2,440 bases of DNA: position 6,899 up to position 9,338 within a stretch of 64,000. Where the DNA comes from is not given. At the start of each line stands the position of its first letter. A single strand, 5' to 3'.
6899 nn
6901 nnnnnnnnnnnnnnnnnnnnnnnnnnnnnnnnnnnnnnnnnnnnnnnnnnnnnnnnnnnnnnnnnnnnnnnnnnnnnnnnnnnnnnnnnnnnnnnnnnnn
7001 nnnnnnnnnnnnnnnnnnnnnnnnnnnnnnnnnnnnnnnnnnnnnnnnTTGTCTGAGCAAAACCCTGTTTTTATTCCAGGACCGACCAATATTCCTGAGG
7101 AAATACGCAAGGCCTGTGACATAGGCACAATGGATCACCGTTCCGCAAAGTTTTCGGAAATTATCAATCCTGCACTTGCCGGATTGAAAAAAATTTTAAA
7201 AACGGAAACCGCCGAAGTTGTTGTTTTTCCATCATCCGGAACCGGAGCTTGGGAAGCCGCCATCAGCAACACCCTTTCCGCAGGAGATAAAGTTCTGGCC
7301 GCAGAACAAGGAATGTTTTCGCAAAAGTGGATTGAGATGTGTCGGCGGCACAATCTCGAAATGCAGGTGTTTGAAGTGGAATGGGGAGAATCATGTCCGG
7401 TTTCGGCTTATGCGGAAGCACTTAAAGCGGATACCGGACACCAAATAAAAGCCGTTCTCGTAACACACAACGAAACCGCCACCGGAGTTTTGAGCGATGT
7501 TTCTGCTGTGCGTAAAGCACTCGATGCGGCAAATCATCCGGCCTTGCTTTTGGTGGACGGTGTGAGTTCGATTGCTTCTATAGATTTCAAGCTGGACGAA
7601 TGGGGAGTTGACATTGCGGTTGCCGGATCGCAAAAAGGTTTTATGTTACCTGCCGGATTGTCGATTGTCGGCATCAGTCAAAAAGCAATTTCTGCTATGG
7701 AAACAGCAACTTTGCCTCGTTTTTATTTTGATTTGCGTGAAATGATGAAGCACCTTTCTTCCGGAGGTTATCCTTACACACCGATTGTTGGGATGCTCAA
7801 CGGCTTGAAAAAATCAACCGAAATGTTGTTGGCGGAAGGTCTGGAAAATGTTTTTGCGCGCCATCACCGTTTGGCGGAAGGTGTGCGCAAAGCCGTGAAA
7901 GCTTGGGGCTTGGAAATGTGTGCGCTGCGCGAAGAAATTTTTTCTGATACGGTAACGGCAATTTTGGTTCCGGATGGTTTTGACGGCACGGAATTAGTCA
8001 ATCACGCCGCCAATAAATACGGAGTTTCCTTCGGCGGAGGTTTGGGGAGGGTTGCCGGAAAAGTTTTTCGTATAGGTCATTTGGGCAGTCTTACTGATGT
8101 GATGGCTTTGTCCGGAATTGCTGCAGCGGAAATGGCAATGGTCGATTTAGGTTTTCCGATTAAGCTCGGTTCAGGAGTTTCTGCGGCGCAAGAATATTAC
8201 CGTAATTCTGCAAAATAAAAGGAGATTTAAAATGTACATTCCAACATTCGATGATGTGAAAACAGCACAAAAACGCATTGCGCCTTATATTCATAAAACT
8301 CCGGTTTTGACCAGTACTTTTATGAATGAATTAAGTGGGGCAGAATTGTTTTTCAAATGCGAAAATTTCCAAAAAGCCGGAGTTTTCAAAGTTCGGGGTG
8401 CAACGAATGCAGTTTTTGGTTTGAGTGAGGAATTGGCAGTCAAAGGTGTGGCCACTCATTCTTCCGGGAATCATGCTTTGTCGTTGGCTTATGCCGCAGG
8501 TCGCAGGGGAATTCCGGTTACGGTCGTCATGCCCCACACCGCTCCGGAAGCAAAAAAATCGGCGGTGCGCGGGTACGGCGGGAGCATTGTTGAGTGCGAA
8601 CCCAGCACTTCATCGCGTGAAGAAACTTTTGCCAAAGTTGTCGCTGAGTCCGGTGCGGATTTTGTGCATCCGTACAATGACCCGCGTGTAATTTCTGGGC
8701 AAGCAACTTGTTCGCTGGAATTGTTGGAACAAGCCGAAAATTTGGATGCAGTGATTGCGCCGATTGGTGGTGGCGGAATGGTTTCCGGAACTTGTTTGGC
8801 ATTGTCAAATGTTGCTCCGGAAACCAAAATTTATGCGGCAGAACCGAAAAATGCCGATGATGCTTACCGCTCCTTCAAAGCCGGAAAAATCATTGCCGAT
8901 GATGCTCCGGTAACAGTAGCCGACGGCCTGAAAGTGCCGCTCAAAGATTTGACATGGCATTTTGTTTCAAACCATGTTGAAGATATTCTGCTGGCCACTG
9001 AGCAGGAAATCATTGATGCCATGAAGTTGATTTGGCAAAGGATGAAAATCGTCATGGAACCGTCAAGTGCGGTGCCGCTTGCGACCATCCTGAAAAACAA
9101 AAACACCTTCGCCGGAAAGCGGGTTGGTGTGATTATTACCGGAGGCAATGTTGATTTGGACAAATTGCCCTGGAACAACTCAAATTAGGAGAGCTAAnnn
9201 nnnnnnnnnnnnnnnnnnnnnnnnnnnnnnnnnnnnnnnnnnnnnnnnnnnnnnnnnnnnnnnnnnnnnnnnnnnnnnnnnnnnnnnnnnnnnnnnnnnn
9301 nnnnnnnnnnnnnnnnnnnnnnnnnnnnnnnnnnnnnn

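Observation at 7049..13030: Four-gene block matching the bhcABCD beta-hydroxyaspartate cycle, followed by malate synthase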

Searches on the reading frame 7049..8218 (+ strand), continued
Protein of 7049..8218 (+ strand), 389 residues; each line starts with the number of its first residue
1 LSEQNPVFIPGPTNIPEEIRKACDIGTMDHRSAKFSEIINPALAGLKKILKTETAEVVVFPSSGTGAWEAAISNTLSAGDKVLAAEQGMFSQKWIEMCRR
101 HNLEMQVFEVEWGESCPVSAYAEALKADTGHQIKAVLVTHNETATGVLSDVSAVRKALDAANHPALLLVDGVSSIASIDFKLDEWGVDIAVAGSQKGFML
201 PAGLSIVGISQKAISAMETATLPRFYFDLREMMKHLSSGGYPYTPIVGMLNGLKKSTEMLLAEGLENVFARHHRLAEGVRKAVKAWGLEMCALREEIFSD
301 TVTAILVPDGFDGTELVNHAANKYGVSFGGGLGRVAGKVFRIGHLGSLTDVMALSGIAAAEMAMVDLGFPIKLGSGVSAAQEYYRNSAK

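Call 69: find_encoding_contigs(protein=P0299, flank=10000, max_places=2)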
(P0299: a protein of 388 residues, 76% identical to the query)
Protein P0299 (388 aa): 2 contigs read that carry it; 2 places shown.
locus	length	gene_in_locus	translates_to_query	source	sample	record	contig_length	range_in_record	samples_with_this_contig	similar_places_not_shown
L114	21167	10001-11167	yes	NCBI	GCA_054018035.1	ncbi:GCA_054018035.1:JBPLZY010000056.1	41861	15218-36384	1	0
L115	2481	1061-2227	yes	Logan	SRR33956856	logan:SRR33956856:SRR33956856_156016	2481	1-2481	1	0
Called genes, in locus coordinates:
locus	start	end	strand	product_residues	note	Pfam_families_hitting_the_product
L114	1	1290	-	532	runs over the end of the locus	PF00270:DEAD, PF04851:ResIII, PF00271:Helicase_C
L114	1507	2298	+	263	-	PF00970:FAD_binding_6 (faint), PF00175:NAD_binding_1 (weak)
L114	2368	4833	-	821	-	PF01804:Penicil_amidase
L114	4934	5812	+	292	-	PF01488:Shikimate_DH (weak), PF02826:2-Hacid_dh_C (weak), PF03446:NAD_binding_2, PF03807:F420_oxidored, PF14833:NAD_binding_11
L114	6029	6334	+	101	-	-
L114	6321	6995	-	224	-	PF08713:DNA_alkylation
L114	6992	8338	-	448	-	PF00483:NTP_transferase, PF01128:IspD, PF02348:CTP_transf_3 (weak), PF12804:NTP_transf_3, PF00132:Hexapep (weak), PF25084:LbH_EIF2B (faint), PF25087:GMPPB_C (weak), PF14602:Hexapep_2 (weak)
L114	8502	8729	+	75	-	-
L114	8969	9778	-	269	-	PF09339:HTH_IclR, PF12840:HTH_20 (weak), PF25212:HVO_A0114 (weak), PF01614:IclR_C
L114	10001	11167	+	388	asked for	PF00266:Aminotran_5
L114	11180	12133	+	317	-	PF00291:PALP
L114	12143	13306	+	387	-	PF01168:Ala_racemase_N, PF14031:D-ser_dehydrat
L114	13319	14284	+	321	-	PF02423:OCD_Mu_crystall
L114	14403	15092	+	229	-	PF01794:Ferric_reduct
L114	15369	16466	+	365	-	PF10518:TAT_signal (weak), PF03480:DctP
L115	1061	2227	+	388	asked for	PF00266:Aminotran_5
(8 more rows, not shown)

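Call 70: find_encoding_contigs(protein=P0286, flank=10000, max_places=2)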
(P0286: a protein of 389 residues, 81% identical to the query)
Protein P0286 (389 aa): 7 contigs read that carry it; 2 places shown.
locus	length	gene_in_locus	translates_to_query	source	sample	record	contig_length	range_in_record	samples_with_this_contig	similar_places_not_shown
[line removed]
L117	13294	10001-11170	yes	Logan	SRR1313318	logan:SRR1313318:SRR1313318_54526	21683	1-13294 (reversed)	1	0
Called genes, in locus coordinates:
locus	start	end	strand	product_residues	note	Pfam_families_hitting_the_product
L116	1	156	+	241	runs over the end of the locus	-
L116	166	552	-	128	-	PF03334:PhaG_MnhG_YufB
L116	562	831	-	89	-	PF04066:MrpF_PhaF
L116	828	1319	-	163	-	PF01899:MNHE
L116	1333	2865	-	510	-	PF00361:Proton_antipo_M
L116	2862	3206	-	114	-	PF00420:Oxidored_q2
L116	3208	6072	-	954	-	PF00662:Proton_antipo_N (weak), PF00361:Proton_antipo_M, PF13244:MbhD, PF20501:MbhE, PF04039:MnhB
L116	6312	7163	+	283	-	PF00582:Usp (weak)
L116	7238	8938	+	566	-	PF00999:Na_H_Exchanger, PF02254:TrkA_N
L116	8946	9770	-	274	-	PF09339:HTH_IclR, PF01047:MarR (weak), PF25212:HVO_A0114 (weak), PF01614:IclR_C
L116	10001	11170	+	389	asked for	PF00266:Aminotran_5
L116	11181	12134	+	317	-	PF00291:PALP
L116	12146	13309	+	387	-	PF01168:Ala_racemase_N, PF14031:D-ser_dehydrat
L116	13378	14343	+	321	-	PF02423:OCD_Mu_crystall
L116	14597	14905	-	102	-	PF00762:Ferrochelatase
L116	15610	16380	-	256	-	PF00027:cNMP_binding (weak), PF13545:HTH_Crp_2, PF00325:Crp (weak)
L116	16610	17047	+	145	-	PF01593:Amino_oxidase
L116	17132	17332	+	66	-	PF06776:IalB (weak)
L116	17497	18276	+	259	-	PF08479:POTRA_2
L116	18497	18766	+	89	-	PF03865:ShlB (weak)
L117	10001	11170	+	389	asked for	PF00266:Aminotran_5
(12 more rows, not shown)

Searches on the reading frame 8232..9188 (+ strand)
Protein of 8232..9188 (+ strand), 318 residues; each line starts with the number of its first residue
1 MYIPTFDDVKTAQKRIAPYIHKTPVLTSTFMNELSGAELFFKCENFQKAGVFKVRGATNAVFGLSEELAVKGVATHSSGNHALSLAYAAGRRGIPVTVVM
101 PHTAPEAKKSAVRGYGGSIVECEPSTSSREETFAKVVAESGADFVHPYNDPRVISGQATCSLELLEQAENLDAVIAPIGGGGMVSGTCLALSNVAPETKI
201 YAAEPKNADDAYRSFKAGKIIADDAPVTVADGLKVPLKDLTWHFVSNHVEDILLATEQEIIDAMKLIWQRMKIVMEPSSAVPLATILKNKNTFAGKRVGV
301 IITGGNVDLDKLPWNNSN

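Call 3: search_protein_families(library=pfam, proteins=[window:8232-9188:+])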
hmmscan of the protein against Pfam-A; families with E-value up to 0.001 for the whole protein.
window:8232-9188:+ (318 aa): 1 family
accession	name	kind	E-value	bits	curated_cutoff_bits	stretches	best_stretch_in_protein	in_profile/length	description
PF00291.31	PALP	-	5.7e-77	259.4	35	1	17-304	2-295/295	Pyridoxal-phosphate dependent enzyme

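Call 4: search_protein_families(library=ncbifam, proteins=[window:8232-9188:+])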
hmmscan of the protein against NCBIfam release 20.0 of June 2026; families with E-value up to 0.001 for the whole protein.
window:8232-9188:+ (318 aa): 35 families (the best 25 are shown)
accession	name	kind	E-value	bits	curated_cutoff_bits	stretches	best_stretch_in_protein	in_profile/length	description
NF045641.2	BHydaspDhtseBhcB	equivalog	1.3e-180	599.3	550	1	3-314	1-312/312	beta-hydroxyaspartate dehydratase BhcB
NF005454.0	PRK07048.1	equivalog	1.7e-106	356.1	452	1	3-312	6-316/324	threo-3-hydroxy-L-aspartate ammonia-lyase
NF005292.0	PRK06815.1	equivalog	2.1e-80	270.1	371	1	6-312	5-313/320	threonine/serine dehydratase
TIGR01127.1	ilvA_1Cterm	equivalog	6.2e-79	265.7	378.75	1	23-311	1-290/380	threonine ammonia-lyase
NF005600.0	PRK07334.1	equivalog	5.8e-76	255.7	496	1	5-308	11-313/408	threonine ammonia-lyase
NF006389.0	PRK08638.1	equivalog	9.9e-75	251.5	453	1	6-312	11-320/333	bifunctional threonine ammonia-lyase/L-serine ammonia-lyase TdcB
NF005147.0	PRK06608.1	equivalog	1.9e-74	250.5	380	1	4-309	6-313/339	serine/threonine dehydratase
NF006094.0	PRK08246.1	subfamily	2.5e-67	227.5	331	1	5-312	6-309/310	serine/threonine dehydratase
NF005680.0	PRK07476.1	equivalog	4.7e-65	219.7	413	1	5-311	6-315/326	hydroxyectoine utilization dehydratase EutB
NF006390.0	PRK08639.1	equivalog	1.3e-60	205.5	421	1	5-312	8-320/418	threonine ammonia-lyase IlvA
NF004771.0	PRK06110.1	equivalog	8.2e-58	196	317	1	4-311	3-311/323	threonine dehydratase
NF006674.0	PRK09224.1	subfamily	2.2e-57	194.9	577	1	21-313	24-320/508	threonine ammonia-lyase IlvA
TIGR01124.1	ilvA_2Cterm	equivalog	2.7e-57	194.5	411.3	1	21-313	16-312/499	threonine ammonia-lyase, biosynthetic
TIGR02991.1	ectoine_eutB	equivalog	8.1e-57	192.6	413.35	1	5-310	2-309/317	hydroxyectoine utilization dehydratase EutB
TIGR02079.1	THD1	equivalog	7.8e-56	189.6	440.55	1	7-312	1-312/410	threonine ammonia-lyase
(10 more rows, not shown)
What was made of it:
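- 8232..9188 (+): bhcB, beta-hydroxyaspartate dehydratase. 318 aa, fold-type II PLP enzyme. NF045641 equivalog scores 599.3 against a cut-off of 550 (call 4).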

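Call 20: search_solved_structures(query=window:8232-9188:+, show_alignments=1)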
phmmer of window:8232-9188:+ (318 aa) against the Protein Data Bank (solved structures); distinct sequences matched with E-value up to 0.001: 119 (the best 60 are shown).
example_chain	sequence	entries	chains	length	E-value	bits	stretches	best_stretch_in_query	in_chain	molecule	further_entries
6lut_A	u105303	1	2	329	5.3e-98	331.4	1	4-312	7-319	Probable serine racemase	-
5cvc_A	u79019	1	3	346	5.3e-92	311.7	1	2-312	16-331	Serine racemase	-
3hmk_A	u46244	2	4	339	1.4e-86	293.9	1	3-314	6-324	Serine racemase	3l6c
5x2l_A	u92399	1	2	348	3.7e-86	292.5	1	2-311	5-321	Serine racemase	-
3l6b_A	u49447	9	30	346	5.3e-86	292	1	3-311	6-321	Serine racemase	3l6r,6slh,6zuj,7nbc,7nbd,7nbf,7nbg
6zsp_AAA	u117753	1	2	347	5.4e-86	291.9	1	3-311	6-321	Serine racemase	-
1v71_A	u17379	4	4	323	4.3e-81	275.9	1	2-311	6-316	Hypothetical protein C320.14 in chromosome III | Uncharacterized protein C320.14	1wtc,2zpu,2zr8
1ve5_A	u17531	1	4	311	6.6e-65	222.7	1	4-309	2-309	Threonine deaminase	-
5ybw_A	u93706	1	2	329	1.6e-62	214.8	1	5-314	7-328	Aspartate racemase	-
2gn0_A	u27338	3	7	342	1.7e-55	191.8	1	6-312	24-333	Threonine dehydratase catabolic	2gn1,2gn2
8y1j_A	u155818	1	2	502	4.9e-48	167.3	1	15-312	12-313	L-threonine dehydratase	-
43cq_A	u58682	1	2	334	6.1e-41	144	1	38-312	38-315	L-threonine dehydratase biosynthetic IlvA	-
8zkv_A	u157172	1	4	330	1e-40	143.2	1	38-309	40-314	L-threonine dehydratase biosynthetic IlvA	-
1tdj_A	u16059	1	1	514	1.1e-40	143.2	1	38-312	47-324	BIOSYNTHETIC THREONINE DEAMINASE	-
9d2q_A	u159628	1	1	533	1.2e-40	143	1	38-312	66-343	L-threonine dehydratase biosynthetic IlvA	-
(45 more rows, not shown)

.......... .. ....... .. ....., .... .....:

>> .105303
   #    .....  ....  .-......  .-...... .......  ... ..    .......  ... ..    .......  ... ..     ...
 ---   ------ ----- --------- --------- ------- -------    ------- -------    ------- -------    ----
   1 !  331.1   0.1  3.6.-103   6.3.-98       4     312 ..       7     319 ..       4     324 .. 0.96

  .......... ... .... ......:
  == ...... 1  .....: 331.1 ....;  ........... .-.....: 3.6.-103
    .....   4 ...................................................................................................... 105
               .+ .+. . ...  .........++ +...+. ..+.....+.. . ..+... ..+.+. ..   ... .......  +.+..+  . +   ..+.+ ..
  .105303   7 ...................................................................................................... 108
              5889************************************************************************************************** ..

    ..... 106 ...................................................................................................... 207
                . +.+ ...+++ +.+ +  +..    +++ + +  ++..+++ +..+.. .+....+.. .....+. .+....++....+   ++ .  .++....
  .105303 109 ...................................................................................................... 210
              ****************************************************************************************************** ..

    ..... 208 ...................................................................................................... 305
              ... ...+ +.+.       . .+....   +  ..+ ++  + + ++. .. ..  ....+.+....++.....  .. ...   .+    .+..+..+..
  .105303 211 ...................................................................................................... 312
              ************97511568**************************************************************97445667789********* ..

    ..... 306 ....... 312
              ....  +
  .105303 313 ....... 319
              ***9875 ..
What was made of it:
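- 8232..9188 (+): The closest solved structures are serine racemases (call 20).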

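Call 39: find_related_loci(query=window:8232-9188:+, collection=metagenome_contigs, flank=6000)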
Query window:8232-9188:+ (318 aa) in metagenome_contigs; peptide patterns used: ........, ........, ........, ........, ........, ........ (x = any residue, [..] = any of these).
600 stretches matched a pattern (row limit reached: there are more); 585 encode a relative of the query (tblastn E <= 1e-3); the best 80 are kept; 80 distinct loci.
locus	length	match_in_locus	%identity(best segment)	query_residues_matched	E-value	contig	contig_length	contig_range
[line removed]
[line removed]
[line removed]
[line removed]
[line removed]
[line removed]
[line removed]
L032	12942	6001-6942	81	1-314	5e-179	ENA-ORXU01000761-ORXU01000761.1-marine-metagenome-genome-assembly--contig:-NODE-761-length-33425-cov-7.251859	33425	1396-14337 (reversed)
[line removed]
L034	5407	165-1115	80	1-317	1e-180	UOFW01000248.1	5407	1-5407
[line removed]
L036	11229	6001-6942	81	1-314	6e-177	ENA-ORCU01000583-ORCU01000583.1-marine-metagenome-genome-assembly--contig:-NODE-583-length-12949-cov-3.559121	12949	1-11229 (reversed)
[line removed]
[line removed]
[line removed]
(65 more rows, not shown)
